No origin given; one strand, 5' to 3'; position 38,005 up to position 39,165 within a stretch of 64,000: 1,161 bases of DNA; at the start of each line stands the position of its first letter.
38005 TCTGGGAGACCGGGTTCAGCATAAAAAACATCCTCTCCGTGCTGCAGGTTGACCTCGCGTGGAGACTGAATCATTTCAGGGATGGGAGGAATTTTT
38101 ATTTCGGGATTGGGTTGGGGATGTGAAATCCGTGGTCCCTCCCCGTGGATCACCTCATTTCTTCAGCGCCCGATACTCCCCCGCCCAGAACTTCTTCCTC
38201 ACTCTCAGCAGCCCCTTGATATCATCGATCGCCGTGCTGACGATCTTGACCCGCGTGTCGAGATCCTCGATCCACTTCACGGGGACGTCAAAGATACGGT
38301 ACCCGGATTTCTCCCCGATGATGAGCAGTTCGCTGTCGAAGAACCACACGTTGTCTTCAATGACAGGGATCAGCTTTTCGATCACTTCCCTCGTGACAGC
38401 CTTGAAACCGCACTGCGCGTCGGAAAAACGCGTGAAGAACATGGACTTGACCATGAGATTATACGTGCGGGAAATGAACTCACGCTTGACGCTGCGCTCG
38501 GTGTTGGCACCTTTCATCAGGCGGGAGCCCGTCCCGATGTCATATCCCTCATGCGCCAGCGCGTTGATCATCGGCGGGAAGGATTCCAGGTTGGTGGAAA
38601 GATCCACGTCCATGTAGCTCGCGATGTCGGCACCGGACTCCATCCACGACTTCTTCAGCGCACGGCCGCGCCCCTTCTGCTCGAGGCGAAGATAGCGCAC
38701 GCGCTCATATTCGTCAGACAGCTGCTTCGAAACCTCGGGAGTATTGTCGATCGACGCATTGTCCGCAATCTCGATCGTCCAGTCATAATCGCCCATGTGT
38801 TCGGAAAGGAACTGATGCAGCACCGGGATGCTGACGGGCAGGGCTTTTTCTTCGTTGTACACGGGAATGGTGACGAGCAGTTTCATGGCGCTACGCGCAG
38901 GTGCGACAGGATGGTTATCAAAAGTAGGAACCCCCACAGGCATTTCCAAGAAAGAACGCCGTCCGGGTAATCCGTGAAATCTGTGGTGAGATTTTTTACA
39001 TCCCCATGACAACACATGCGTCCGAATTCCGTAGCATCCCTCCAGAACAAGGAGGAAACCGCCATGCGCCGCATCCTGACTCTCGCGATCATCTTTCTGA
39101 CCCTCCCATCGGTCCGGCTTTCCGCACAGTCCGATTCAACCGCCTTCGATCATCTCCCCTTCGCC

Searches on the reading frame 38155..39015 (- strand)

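Call 43: search_protein_families(library=ncbifam, proteins=[window:38155-39015:-], max_evalue=1e-8)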
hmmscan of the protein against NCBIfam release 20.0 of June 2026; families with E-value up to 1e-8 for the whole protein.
window:38155-39015:- (286 aa): 3 families
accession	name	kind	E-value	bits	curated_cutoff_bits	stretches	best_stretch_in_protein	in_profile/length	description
NF047588.1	GlcsyltransPgfSStrep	equivalog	1.5e-14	53.9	500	1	44-222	1-174/308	glycosyltransferase PgfS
NF041391.1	DPhHxTase_Halo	equivalog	3.5e-13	49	375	1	53-252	4-187/213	dolichyl-phosphate hexose transferase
NF007986.1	PRK10714.1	equivalog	2e-11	43.4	529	1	44-220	6-177/316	undecaprenyl-phosphate 4-deoxy-4-formamido-L-arabinose transferase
